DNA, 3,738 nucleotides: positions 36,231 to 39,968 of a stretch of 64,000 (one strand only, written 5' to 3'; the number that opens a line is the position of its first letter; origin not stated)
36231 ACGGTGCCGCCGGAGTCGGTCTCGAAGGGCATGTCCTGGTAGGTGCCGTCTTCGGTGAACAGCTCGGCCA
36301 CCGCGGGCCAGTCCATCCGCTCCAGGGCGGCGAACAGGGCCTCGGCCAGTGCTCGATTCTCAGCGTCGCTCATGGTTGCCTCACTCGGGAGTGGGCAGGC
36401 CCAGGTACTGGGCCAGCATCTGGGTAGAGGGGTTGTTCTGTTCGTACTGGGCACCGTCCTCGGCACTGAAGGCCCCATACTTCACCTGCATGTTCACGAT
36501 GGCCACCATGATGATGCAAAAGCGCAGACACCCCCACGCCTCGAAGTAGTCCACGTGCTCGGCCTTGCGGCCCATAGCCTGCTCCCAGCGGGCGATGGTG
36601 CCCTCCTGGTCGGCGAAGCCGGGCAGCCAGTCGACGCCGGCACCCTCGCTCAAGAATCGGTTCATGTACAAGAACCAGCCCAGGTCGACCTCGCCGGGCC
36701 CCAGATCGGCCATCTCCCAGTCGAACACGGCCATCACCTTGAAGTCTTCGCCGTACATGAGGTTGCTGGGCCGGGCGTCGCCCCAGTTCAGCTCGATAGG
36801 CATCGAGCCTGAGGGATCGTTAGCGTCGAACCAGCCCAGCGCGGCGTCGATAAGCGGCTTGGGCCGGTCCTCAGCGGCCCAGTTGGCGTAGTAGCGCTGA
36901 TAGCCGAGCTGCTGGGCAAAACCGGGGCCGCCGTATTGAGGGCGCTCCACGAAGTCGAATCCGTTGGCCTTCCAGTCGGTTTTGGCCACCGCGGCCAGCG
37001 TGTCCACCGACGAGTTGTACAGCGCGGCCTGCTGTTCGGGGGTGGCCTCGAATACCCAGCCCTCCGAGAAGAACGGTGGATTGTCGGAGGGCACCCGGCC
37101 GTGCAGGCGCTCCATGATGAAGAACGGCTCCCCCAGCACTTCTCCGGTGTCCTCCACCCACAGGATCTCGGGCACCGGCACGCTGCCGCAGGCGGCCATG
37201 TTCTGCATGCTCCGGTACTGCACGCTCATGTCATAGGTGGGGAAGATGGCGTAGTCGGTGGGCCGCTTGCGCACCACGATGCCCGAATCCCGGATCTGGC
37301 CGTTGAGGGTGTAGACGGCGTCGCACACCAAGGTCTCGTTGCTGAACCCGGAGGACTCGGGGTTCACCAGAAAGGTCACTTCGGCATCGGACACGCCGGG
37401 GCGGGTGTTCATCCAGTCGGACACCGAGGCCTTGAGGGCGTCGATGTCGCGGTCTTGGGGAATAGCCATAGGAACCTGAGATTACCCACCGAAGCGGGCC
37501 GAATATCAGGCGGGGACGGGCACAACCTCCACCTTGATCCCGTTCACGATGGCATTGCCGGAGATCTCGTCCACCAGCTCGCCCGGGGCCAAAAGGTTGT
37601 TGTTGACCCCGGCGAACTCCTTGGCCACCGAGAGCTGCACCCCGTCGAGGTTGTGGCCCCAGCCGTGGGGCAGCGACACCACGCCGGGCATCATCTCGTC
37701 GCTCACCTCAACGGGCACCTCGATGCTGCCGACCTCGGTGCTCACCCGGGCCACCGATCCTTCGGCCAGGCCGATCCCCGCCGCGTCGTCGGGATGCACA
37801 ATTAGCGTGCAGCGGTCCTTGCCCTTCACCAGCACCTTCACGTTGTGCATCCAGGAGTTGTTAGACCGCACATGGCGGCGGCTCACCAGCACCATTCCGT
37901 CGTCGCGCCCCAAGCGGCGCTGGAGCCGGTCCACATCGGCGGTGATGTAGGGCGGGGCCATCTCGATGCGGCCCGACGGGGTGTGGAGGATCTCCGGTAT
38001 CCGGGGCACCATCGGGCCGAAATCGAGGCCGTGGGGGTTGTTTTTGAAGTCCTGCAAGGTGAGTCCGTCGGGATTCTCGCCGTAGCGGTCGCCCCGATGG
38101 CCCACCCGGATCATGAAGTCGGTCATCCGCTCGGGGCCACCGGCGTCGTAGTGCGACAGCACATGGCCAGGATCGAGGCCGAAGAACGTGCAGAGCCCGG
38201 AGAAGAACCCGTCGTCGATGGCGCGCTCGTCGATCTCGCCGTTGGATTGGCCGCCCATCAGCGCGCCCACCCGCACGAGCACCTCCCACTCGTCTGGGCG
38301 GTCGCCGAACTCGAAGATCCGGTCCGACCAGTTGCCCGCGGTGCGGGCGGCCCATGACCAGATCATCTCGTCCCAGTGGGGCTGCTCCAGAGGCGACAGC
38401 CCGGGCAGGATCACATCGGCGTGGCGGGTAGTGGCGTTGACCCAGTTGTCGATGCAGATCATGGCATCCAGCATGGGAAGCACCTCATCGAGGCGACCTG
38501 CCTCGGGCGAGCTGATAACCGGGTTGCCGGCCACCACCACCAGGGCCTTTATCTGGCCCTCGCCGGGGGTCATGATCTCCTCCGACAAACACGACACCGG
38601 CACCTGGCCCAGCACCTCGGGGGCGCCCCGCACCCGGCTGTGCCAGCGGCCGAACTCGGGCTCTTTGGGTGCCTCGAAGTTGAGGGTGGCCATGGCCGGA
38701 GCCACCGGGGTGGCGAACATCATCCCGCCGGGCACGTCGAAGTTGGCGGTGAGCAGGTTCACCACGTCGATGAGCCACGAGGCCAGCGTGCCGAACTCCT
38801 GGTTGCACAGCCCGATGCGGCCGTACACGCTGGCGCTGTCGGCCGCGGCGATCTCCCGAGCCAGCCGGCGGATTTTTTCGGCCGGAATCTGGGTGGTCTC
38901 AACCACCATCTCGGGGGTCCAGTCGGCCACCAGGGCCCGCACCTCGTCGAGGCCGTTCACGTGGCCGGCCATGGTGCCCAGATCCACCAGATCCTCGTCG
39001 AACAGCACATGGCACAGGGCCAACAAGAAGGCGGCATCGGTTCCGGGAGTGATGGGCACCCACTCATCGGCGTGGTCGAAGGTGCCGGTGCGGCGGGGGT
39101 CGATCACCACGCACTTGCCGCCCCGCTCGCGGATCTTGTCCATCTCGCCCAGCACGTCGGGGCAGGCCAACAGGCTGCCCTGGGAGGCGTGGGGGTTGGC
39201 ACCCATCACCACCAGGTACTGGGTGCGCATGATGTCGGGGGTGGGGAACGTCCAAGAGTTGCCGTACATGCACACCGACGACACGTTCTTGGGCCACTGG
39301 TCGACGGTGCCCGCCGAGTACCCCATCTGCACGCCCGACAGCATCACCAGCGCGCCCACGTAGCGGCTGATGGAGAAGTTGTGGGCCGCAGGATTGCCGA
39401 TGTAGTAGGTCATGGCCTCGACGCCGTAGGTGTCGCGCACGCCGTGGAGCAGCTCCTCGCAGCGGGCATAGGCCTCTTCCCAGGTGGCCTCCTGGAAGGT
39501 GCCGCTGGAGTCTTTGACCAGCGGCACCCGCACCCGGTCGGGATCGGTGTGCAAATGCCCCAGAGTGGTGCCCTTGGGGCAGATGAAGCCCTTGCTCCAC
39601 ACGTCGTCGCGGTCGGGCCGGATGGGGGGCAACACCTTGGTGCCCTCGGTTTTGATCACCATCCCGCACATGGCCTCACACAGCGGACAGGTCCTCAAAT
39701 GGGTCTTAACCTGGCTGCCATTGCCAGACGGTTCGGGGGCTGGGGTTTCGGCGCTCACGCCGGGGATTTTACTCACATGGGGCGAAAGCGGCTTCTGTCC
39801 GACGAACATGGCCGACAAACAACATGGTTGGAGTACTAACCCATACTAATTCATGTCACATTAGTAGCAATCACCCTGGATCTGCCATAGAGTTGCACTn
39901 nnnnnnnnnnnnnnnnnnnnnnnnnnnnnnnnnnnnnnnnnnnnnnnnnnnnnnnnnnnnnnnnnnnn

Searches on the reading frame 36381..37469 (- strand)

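Call 7: search_protein_families(library=pfam, proteins=[window:36381-37469:-])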
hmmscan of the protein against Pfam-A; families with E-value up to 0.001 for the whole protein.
window:36381-37469:- (362 aa): 1 family
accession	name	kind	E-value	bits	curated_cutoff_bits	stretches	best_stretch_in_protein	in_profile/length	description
PF01636.29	APH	-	3.6e-25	89.5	23.2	1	85-295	41-233/239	Phosphotransferase enzyme family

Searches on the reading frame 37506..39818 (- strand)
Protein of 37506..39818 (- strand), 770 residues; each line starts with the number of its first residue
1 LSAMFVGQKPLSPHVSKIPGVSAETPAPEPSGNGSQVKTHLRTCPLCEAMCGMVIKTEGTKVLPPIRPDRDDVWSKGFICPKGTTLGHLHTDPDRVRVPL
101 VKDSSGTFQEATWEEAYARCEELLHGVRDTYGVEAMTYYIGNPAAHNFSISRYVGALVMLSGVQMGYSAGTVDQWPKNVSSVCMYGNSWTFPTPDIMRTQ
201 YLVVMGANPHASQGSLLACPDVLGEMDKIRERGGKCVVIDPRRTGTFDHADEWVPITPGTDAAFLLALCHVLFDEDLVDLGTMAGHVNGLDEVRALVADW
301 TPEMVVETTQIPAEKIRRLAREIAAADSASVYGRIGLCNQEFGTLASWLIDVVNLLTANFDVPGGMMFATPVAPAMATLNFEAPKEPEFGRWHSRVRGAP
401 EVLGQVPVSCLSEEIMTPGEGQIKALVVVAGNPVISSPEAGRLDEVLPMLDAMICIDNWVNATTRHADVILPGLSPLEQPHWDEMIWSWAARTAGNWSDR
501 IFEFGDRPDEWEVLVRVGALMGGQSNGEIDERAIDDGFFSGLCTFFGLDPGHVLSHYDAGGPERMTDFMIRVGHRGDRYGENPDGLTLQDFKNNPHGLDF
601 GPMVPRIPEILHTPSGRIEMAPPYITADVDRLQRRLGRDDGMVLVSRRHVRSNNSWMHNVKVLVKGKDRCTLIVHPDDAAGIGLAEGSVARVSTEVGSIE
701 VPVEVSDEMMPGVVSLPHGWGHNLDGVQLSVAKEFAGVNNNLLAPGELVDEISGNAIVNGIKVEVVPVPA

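Call 7: search_protein_families(library=pfam, proteins=[window:37506-39818:-])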
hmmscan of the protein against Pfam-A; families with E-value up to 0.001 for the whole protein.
window:37506-39818:- (770 aa): 3 families
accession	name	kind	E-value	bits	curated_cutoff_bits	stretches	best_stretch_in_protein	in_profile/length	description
PF00384.28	Molybdopterin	-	3.5e-30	105.7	24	1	95-479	1-316/353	Molybdopterin oxidoreductase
PF01568.27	Molydop_binding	-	3.3e-20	72.6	26.8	1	642-755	1-103/110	Molydopterin dinucleotide binding domain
PF04879.21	Molybdop_Fe4S4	-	1.2e-05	25.6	22.7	1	43-86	7-49/55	Molybdopterin oxidoreductase Fe4S4 domain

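Call 54: find_homologous_proteins(query=window:37509-39818:-, max_evalue=1e-100)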
Query window:37509-39818:- (770 aa): 7573 proteins with E <= 1e-100 among 8000 candidates; the best 120 are listed.
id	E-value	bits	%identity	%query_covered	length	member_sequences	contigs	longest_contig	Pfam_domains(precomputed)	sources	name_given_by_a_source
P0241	0.0e+0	1622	92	97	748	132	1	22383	PF00384.28,PF01568.28,PF04879.22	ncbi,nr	ncbi:MAG: molybdopterin-dependent oxidoreductase [bacterium]|nr:molybdopterin-dependent oxidoreducta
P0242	0.0e+0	1596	91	95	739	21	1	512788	PF00384.28,PF01568.28,PF04879.22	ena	-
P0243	0.0e+0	1492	87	94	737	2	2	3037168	PF00384.28,PF01568.28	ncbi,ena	-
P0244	0.0e+0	1481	85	95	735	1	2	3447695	PF00384.28,PF01568.28,PF04879.22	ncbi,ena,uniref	ncbi:molybdopterin-dependent oxidoreductase [Candidatus Poriferisocius sp.]|uniref:molybdopterin-dep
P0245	0.0e+0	1231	71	95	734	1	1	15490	PF00384.28,PF01568.28,PF04879.22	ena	-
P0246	0.0e+0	1194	70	93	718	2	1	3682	PF00384.28,PF01568.28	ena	-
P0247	0.0e+0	1193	69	95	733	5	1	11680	PF00384.28,PF01568.28,PF04879.22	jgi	-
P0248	0.0e+0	1192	68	97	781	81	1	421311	PF00384.28,PF01568.28,PF04879.22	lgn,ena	-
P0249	0.0e+0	1185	69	95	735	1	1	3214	PF00384.28,PF01568.28,PF04879.22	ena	-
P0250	0.0e+0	1166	67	95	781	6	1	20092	PF00384.28,PF01568.28,PF04879.22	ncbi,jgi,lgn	-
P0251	0.0e+0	1163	66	97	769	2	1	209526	PF00384.28,PF01568.28,PF04879.22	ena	-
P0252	0.0e+0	1163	69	96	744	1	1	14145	PF00384.28,PF01568.28,PF04879.22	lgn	-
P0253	0.0e+0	1159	68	95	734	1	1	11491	PF00384.28,PF01568.28,PF04879.22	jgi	jgi:anaerobic selenocysteine-containing dehydrogenase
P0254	0.0e+0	1154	68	95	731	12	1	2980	PF00384.28,PF01568.28,PF04879.22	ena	-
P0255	0.0e+0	1153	68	93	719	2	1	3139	PF00384.28,PF01568.28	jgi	-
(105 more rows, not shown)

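Call 55: find_encoding_contigs(protein=P0243, flank=6000, max_places=2)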
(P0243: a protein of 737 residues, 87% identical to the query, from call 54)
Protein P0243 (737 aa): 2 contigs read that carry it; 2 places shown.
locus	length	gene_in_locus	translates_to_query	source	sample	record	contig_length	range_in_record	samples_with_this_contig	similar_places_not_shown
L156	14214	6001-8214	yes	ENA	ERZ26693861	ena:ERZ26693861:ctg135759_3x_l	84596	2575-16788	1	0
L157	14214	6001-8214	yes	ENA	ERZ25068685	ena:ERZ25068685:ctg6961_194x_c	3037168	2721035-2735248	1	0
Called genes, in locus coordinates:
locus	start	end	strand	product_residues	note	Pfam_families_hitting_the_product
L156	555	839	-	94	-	-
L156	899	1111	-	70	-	-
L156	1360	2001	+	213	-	PF01425:Amidase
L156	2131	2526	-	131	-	PF17249:DUF5318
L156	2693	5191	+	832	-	PF02515:CoA_transf_3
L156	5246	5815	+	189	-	-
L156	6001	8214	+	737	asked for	PF00384:Molybdopterin, PF01568:Molydop_binding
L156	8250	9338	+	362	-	PF01636:APH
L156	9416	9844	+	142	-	PF07858:LEH, PF12680:SnoaL_2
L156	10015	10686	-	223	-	PF01325:Fe_dep_repress, PF12802:MarR_2 (weak), PF02742:Fe_dep_repr_C, PF04023:FeoA (weak)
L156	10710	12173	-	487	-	PF00501:AMP-binding, PF13193:AMP-binding_C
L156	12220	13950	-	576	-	PF00501:AMP-binding, PF13193:AMP-binding_C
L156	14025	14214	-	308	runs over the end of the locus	PF00296:Bac_luciferase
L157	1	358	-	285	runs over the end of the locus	PF02548:Pantoate_transf, PF13714:PEP_mutase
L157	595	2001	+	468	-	PF01425:Amidase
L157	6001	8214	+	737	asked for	PF00384:Molybdopterin, PF01568:Molydop_binding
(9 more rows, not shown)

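Call 56: find_encoding_contigs(protein=P0244, flank=6000, max_places=2)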
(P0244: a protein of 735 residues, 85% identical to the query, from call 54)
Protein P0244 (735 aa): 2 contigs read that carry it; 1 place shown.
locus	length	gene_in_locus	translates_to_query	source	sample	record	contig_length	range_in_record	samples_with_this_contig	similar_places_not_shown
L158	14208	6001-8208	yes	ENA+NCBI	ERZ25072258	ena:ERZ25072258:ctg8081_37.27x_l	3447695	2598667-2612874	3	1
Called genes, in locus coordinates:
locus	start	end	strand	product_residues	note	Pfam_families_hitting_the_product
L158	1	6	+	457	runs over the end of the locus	PF00772:DnaB, PF03796:DnaB_C, PF13481:AAA_25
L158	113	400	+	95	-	-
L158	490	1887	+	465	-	PF01425:Amidase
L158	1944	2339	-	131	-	PF17249:DUF5318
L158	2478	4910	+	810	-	PF02515:CoA_transf_3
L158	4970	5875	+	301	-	-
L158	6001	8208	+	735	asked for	PF04879:Molybdop_Fe4S4, PF00384:Molybdopterin, PF01568:Molydop_binding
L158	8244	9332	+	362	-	PF01636:APH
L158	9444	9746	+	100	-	PF13560:HTH_31, PF01381:HTH_3, PF12844:HTH_19 (weak)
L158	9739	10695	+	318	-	PF13657:Couple_hipA, PF07804:HipA_C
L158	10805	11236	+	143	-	PF07858:LEH, PF07366:SnoaL (weak), PF14534:DUF4440 (weak), PF12680:SnoaL_2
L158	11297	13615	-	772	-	PF00884:Sulfatase, PF01663:Phosphodiest (faint)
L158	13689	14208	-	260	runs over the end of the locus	PF00903:Glyoxalase, PF13669:Glyoxalase_4 (faint), PF18029:Glyoxalase_6 (weak), PF00903:Glyoxalase, PF18029:Glyoxalase_6 (weak), PF22677:Ble-like_N (weak)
